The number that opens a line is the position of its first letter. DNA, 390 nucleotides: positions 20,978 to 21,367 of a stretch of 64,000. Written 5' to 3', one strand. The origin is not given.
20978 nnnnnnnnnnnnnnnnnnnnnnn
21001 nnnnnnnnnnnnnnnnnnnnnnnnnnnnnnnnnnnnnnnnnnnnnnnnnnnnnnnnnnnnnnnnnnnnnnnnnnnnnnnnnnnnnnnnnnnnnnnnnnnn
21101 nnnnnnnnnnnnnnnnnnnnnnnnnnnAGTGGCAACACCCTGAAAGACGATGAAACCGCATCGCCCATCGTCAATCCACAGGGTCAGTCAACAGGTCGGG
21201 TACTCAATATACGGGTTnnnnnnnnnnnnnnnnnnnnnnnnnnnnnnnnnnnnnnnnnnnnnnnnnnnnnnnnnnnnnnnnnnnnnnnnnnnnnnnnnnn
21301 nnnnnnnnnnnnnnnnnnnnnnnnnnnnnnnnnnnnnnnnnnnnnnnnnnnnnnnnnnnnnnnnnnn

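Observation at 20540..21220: Two tandem unknown small proteins share a conserved C-terminal motif: candidate new targeting or interaction system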

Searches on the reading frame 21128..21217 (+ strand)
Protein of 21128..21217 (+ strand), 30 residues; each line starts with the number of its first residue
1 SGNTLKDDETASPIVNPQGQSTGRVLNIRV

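Call 30: search_protein_representatives(alignment_id=A3)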
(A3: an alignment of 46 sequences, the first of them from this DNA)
Query: 46 sequences, 30 profile positions. Proteins with E-value up to 0.001 (for the whole library): 235; up to 1e-10: 7; up to 1e-30: 0. The best 150 are listed.
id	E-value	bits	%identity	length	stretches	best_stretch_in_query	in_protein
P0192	9.8e-12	60.6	-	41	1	2-30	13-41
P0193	1.1e-11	60.5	-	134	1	1-30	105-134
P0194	1.2e-11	60.4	-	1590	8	1-22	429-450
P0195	1.3e-11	60.2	-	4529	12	11-21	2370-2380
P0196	3.3e-11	58.9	-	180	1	1-30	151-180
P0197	3.9e-11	58.7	-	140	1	1-29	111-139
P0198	1.0e-10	57.4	-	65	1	4-30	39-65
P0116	2.3e-10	56.2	-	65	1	2-30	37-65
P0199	3.1e-10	55.8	-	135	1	1-29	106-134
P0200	3.3e-10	55.7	-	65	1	1-30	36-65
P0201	6.1e-10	54.9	-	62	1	2-30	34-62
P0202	7.6e-10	54.6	-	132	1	2-29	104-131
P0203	9.3e-10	54.3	-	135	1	2-30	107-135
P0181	9.5e-10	54.3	-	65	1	2-30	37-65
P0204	1.8e-09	53.4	-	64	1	2-30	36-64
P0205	2.8e-09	52.8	-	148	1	1-30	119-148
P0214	9.0e-09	51.1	-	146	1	1-30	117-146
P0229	6.0e-08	48.5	-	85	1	6-30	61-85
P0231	8.3e-08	48.1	-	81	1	4-30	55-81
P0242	2.0e-07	46.8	-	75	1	10-30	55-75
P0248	2.8e-07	46.4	-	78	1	3-30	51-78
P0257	5.7e-07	45.4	-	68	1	3-30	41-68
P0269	1.0e-06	44.6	-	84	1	5-30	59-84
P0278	2.0e-06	43.6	-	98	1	5-30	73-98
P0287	6.8e-06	41.9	-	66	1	3-30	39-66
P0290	7.7e-06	41.8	-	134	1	8-30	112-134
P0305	1.7e-05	40.7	-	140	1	8-30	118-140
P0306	1.7e-05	40.6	-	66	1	7-30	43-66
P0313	2.4e-05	40.2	-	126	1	3-30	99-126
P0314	2.5e-05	40.2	-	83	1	2-30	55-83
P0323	6.0e-05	38.9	-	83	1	6-30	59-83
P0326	6.2e-05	38.9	-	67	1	6-29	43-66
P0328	7.0e-05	38.7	-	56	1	6-30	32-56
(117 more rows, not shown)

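Call 33: list_cluster_members(proteins=[P0229, P0242, P0257, P0287, P0290, P0305, P0313, P0323, P0326, P0306])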
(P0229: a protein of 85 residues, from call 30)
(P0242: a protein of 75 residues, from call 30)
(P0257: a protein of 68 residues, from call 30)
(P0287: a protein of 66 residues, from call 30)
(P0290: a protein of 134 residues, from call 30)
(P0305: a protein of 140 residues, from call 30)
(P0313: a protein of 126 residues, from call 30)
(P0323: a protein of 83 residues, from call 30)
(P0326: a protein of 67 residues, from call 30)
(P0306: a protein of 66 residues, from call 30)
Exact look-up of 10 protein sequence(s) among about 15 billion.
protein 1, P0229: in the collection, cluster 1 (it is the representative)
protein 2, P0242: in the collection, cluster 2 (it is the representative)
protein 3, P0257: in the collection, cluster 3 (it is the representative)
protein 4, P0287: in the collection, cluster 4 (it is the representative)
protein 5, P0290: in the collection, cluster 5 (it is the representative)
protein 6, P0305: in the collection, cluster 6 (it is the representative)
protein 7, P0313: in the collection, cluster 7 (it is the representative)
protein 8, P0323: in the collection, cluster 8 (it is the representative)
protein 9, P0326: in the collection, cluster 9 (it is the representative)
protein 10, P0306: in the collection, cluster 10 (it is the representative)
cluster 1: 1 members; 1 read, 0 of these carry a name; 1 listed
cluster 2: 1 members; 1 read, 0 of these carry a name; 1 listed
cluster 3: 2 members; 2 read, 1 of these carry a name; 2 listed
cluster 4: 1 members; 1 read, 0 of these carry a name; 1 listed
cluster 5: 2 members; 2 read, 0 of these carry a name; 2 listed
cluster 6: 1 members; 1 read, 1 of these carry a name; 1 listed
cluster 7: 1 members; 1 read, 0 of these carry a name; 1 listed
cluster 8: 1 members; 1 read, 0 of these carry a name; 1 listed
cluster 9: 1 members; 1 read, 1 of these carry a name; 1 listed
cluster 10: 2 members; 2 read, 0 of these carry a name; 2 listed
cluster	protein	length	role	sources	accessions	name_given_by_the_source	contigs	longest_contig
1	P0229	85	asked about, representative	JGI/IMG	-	-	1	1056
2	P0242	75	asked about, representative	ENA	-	-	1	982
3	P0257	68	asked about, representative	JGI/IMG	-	-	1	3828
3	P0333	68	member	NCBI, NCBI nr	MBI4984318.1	MAG: hypothetical protein HZC24_02945 [Rhodocyclales bacterium] | hypothetical protein [Rhodocyclales bacterium]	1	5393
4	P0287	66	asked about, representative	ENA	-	-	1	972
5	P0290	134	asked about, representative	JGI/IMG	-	-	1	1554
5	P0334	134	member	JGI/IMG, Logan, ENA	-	-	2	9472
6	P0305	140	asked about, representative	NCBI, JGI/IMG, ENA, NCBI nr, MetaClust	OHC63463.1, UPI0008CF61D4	MAG: hypothetical protein A2045_04795 [Rhodocyclales bacterium GWA2_65_20] | status=active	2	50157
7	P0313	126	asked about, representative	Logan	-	-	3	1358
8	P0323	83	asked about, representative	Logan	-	-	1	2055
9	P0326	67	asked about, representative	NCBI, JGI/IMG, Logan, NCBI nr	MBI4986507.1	MAG: hypothetical protein HZC24_14495 [Rhodocyclales bacterium] | hypothetical protein [Rhodocyclales bacterium]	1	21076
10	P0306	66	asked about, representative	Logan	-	-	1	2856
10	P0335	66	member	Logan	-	-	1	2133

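Call 36: search_protein_families(library=pfam, alignment_id=A4, max_evalue=1)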
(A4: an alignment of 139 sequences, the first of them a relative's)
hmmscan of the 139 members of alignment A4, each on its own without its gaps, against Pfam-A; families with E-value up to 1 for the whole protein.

A. member 1, P0192 (41 aa): 0 families

B. families by the number of members that match (of 139 scanned): 100 families (the first 25 are shown)
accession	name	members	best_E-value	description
PF03612.19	EIIBC-GUT_N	13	0.047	Sorbitol phosphotransferase enzyme II N-terminus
PF11839.13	Alanine_zipper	8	0.0054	Alanine-zipper, major outer membrane lipoprotein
PF00261.25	Tropomyosin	7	0.00067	Tropomyosin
PF25450.1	Rab11-FIP3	7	0.0022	Rab11-FIP3-like domain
PF05701.16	WEMBL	4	0.00058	Weak chloroplast movement under blue light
PF05262.16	Borrelia_P83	4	0.0051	Borrelia P83/100 protein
PF13166.12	AAA_13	3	0.0077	AAA domain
PF24915.1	Spectrin_SESTD1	2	0.0063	SESTD1-like, spectrin repeat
PF14197.11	Cep57_CLD_2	2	0.0089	Centrosome localisation domain of PPC89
PF00430.23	ATP-synt_B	2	0.021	ATP synthase B/B' CF(0)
PF16666.10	MAGI_u5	2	0.036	Unstructured region on MAGI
PF09787.14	Golgin_A5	2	0.056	Golgin subfamily A member 5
PF02255.21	PTS_IIA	2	0.061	PTS system, Lactose/Cellobiose specific IIA subunit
PF23067.1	MG280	2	0.082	Uncharacterised protein MG280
PF04791.21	LMBR1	2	0.11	LMBR1-like membrane protein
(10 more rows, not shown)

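Call 47: search_solved_structures(query=A3, max_evalue=10, show_alignments=5)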
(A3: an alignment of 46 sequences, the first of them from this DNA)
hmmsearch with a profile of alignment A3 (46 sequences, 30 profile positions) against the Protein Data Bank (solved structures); distinct sequences matched with E-value up to 10: 6.
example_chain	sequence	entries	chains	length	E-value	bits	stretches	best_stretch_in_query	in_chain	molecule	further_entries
1ugn_A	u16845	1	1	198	0.52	13.5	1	7-22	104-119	Leukocyte immunoglobulin-like receptor 1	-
4no0_D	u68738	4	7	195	0.57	13.3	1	7-22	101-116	Leukocyte immunoglobulin-like receptor subfamily B member 1 | LIR-1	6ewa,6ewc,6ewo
1g0x_A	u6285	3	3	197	0.58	13.3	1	7-22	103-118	LEUCOCYTE IMMUNOGLOBULIN-LIKE RECEPTOR-1 | leukocyte immunoglobulin-like receptor 1 | Immunoglobulin-like transcript 2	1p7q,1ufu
6k60_D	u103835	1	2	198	0.58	13.3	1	7-22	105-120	Leukocyte immunoglobulin-like receptor subfamily B member 1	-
3d2u_D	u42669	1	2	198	0.58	13.3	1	7-22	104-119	Leukocyte immunoglobulin-like receptor subfamily B member 1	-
6aee_G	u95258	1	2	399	1.2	12.3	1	7-22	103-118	Leukocyte immunoglobulin-like receptor subfamily B member 1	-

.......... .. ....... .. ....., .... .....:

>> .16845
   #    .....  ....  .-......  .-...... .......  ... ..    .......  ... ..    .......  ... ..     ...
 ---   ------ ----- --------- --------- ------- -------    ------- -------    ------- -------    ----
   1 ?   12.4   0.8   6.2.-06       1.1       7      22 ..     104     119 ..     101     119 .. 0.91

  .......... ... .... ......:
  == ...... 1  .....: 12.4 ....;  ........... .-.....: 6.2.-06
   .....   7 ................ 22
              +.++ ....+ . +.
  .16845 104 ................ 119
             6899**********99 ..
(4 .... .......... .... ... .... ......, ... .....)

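Call 48: search_protein_families(library=phrogs, proteins=[P0305, P0229, P0196], max_evalue=1)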
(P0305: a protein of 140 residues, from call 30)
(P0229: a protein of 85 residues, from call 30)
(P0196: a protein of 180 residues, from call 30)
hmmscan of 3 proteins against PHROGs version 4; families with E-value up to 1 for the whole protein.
P0305 (140 aa): 3 families
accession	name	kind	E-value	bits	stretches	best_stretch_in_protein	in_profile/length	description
phrog_36594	-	unknown function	0.29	11.9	1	57-98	6-46/62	-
phrog_32808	-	unknown function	0.34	12.4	1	17-49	23-55/79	-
phrog_7003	-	unknown function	0.34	11.3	1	12-115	84-186/309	-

P0229 (85 aa): 0 families

P0196 (180 aa): 8 families
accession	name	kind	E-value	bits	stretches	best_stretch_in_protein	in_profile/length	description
phrog_2337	-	tail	0.001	18.3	1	20-107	101-188/1326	tail length tape measure protein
phrog_6179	-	unknown function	0.013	17.1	1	31-67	30-66/93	-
phrog_31236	-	unknown function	0.031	15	1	19-72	34-87/190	-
phrog_20881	-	unknown function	0.15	12.9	1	19-58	96-135/189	-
phrog_17106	-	unknown function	0.24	12.1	1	10-161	79-193/229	-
phrog_739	-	lysis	0.49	11.6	1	19-83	32-96/122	Rz-like spanin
phrog_15478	-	tail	0.62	9.7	1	24-72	10-58/456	tail length tape measure protein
phrog_7697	-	tail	0.88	8.7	1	25-135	134-245/1090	tail fiber protein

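Call 50: find_related_loci(query=A6, collection=metagenome_contigs, flank=6000)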
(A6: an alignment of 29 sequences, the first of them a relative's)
Query A6 (68 aa) in metagenome_contigs; peptide patterns used: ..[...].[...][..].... (x = any residue, [..] = any of these).
305 stretches matched a pattern; 240 encode a relative of the query (tblastn E <= 1e-3); the best 80 are kept; 80 distinct loci.
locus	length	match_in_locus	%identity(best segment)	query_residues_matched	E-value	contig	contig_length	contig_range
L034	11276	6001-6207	61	1-68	4e-19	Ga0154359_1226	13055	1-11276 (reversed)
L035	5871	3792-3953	65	14-68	4e-16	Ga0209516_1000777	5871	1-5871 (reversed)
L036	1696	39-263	48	1-68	1e-13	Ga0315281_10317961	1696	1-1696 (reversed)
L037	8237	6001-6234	53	1-68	5e-13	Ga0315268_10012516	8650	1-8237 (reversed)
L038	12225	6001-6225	47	1-68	7e-12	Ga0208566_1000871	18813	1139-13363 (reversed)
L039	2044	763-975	45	1-68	1e-11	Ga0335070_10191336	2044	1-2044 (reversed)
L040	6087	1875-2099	43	1-68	1e-10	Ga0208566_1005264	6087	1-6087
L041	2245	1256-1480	43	1-68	2e-10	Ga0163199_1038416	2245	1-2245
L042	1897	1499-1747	42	1-68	1e-10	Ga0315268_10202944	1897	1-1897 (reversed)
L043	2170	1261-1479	45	1-68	3e-10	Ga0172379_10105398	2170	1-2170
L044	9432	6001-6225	44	1-68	3e-10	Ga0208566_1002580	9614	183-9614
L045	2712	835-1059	62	1-68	2e-10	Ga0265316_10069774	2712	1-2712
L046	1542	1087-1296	50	1-68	4e-10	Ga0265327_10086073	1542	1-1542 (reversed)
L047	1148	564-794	41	1-68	5e-10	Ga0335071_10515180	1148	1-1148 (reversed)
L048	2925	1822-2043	43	1-68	6e-10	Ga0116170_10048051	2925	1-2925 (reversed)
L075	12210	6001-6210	48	1-68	5e-8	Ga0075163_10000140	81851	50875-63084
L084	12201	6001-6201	42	1-68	1e-7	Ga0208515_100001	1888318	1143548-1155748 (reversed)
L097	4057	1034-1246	39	1-68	2e-7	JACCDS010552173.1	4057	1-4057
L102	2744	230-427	42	1-68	2e-7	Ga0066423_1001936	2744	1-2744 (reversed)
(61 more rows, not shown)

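Call 54: search_protein_families(library=pfam, proteins=[L075:7685-10756:+, L075:6762-7145:+, L075:6771-7190:-, L038:6540-7757:+, L038:7349-9064:+, L038:6636-7784:-, L084:4289-6028:-, L084:4649-5788:+, L102:740-1678:-, L097:1519-4056:+], max_evalue=0.00001)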
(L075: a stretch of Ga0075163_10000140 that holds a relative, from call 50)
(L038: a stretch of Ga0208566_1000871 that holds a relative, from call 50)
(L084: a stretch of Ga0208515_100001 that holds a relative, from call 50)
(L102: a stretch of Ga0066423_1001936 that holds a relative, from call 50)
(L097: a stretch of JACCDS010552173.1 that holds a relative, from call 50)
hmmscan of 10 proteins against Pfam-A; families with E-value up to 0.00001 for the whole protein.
L075:7685-10756:+ (1024 aa): 9 families
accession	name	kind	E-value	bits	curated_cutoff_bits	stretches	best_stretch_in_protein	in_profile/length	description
PF00563.25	EAL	-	1.4e-73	247.6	31.3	1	775-1009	3-236/236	EAL domain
PF00990.26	GGDEF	-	8.4e-53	178.9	23.8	1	597-754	1-161/161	Diguanylate cyclase, GGDEF domain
PF08447.18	PAS_3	-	2.5e-20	72.9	25.6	1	390-457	21-88/89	PAS fold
PF13426.13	PAS_9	-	2.7e-18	66.6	27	1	483-584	2-102/103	PAS domain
PF00989.32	PAS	-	1.1e-16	61.3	22.6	1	476-582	5-112/113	PAS fold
PF02743.24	dCache_1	-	1.8e-15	57.6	45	1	58-221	6-171/240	Cache domain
PF08448.16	PAS_4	-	2e-12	47.8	23.1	1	482-587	5-109/110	PAS fold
PF22588.2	dCache_1_like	-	3.2e-11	43.7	27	1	205-291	3-87/89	Histidine kinase sensor domain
PF13188.13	PAS_8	-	4.5e-07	30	21.8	1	474-514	3-43/65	PAS domain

L075:6762-7145:+ (128 aa): 1 family
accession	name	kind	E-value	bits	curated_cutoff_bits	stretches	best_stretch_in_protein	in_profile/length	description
PF02152.23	FolB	-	4.7e-10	40.4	31.8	1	14-109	7-104/113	Dihydroneopterin aldolase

L075:6771-7190:- (140 aa): 0 families

L038:6540-7757:+ (406 aa): 1 family
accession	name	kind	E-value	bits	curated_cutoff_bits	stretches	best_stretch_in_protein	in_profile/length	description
PF06050.19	HGD-D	-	4.9e-79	266.8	28.4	1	63-400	1-342/342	2-hydroxyglutaryl-CoA dehydratase, D-component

L038:7349-9064:+ (572 aa): 1 family
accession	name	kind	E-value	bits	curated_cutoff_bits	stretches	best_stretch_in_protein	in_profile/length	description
PF06050.19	HGD-D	-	1.3e-43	150.3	28.4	1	211-563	23-342/342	2-hydroxyglutaryl-CoA dehydratase, D-component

L038:6636-7784:- (383 aa): 0 families

L084:4289-6028:- (580 aa): 2 families
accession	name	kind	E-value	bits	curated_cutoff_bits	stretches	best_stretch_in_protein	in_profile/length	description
PF09423.15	PhoD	-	9.4e-108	360.8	27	1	201-548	2-342/343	PhoD-like phosphatase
PF16655.11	PhoD_N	-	5.9e-32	110.5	30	1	97-187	1-90/90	PhoD-like phosphatase, N-terminal domain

L084:4649-5788:+ (380 aa): 0 families

L102:740-1678:- (313 aa): 2 families
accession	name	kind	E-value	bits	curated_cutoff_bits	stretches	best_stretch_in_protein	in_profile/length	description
PF00588.24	SpoU_methylase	-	5.1e-43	147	29.7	1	166-306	2-142/142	SpoU rRNA Methylase family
PF08032.17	SpoU_sub_bind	-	5.9e-15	55.8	22.8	1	76-148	2-73/76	RNA 2'-O ribose methyltransferase substrate binding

L097:1519-4056:+ (846 aa): 0 families

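Call 67: search_protein_families(library=padloc, proteins=[P0305, P0257], max_evalue=1)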
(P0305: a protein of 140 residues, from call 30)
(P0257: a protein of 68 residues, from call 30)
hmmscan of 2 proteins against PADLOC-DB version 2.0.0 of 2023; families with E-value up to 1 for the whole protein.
P0305 (140 aa): 8 families
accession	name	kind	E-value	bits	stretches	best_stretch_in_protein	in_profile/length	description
PDLC00553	JetC2|JetC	-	0.0053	12.6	1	10-109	330-422/1361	DUF3584 domain; MukB-like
PDLC00580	JetC3|JetC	-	0.012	11.8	1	22-107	358-827/1068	DUF3584 domain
PDLC02723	PbeC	-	0.014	11.9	1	21-99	201-284/618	PbeC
PDLC00518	JetC1|JetC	-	0.018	10.8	1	16-103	686-773/1112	DUF3584 domain; MukB-like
PDLC00505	JetC1|JetC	-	0.02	10.9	1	15-105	683-772/1118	DUF3584 domain; MukB-like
PDLC00262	LmuB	-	0.021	11.6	1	13-106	172-265/588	AAA ATPase domain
PDLC03864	LmuB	-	0.05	10.1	1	23-132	402-506/657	-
PDLC00581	JetC3|JetC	-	0.061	9.1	1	20-106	782-867/1473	DUF3584 domain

P0257 (68 aa): 0 families

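Call 78: search_protein_families(library=ncbifam, alignment_id=A4, max_evalue=1)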
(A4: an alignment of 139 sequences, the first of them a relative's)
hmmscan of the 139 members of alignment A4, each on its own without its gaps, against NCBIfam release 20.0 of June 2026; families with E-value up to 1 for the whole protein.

A. member 1, P0192 (41 aa): 0 families

B. families by the number of members that match (of 139 scanned): 81 families (the first 25 are shown)
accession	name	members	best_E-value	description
NF049868.1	FhaB_Rv0019c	18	0.042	FHA domain-containing protein FhaB/FipA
TIGR02168.1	SMC_prok_B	12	0.0022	chromosome segregation protein SMC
NF002572.0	PRK02224.1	12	0.0022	DNA double-strand break repair ATPase Rad50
TIGR04211.1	SH3_and_anchor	12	0.025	TIGR04211 family SH3 domain-containing protein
NF041035.1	Rad50_Halo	10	0.0025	DNA double-strand break repair ATPase Rad50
NF040598.1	Ala_zip_lipo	8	0.0083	Lpp/OprI family alanine-zipper lipoprotein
NF049924.1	PTSGlctlSorbSrlE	8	0.25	PTS glucitol/sorbitol transporter subunit IIB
TIGR02169.1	SMC_prok_A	6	0.007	chromosome segregation protein SMC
TIGR02557.2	HpaP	4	0.033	type III secretion system protein SctP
NF033930.1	pneumo_PspA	3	0.00092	pneumococcal surface protein A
NF008200.0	PRK10957.1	3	0.02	Fe2+-enterobactin ABC transporter substrate-binding protein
TIGR02680.1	TIGR02680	3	0.023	TIGR02680 family protein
NF012221.1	MARTX_Nterm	3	0.11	MARTX multifunctional-autoprocessing repeats-in-toxin holotoxin RtxA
NF047450.1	post-PEP-CTERM_1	3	0.11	post-PEP-CTERM-1 domain-containing protein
NF033839.1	PspC_subgroup_2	2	0.00025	pneumococcal surface protein PspC, LPXTG-anchored form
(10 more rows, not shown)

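Call 81: find_related_loci(query=A6, collection=viral_contigs, flank=5000)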
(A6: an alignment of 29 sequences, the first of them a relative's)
Query A6 (68 aa) in viral_contigs; peptide patterns used: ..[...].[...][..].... (x = any residue, [..] = any of these).
5 stretches matched a pattern, but none encodes a relative of the query by tblastn (E <= 1e-3).

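Call 82: list_cluster_members(proteins=[P0193, P0199, P0205, P0214, P0231, P0248, P0269, P0278, P0314, P0328])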
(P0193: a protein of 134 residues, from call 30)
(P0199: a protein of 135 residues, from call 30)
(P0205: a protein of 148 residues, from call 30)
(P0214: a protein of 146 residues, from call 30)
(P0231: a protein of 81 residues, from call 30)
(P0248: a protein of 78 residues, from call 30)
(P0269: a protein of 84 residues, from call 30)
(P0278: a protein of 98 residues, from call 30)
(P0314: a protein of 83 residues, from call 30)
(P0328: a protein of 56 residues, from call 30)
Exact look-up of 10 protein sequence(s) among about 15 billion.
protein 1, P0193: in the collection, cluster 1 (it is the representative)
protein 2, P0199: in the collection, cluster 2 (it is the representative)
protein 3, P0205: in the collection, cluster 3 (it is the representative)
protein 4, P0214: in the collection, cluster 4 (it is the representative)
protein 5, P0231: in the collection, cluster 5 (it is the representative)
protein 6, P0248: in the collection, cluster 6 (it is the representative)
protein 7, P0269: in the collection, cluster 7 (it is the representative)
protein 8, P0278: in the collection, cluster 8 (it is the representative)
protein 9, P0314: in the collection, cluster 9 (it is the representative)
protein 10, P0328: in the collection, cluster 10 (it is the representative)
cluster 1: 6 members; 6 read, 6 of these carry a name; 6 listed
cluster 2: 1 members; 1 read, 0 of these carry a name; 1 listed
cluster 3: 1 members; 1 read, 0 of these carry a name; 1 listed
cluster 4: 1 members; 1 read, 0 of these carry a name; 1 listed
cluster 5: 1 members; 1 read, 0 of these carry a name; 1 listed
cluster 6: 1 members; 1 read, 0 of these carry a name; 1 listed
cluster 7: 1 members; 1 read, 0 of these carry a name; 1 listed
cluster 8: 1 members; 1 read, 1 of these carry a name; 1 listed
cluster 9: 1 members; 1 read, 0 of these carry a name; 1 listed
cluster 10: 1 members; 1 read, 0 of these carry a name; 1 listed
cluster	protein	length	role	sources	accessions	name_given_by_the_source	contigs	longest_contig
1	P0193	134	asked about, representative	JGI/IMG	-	hypothetical protein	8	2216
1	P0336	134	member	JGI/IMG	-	hypothetical protein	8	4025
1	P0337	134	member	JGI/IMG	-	hypothetical protein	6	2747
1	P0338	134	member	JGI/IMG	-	hypothetical protein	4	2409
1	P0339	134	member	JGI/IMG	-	hypothetical protein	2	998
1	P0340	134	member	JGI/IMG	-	hypothetical protein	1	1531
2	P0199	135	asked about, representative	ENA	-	-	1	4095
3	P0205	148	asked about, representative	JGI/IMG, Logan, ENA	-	-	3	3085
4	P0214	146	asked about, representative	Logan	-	-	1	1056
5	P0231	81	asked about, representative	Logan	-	-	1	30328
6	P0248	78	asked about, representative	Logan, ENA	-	-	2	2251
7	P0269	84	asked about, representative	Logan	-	-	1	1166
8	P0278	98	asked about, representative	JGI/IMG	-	hypothetical protein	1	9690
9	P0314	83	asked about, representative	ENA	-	-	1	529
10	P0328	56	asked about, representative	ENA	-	-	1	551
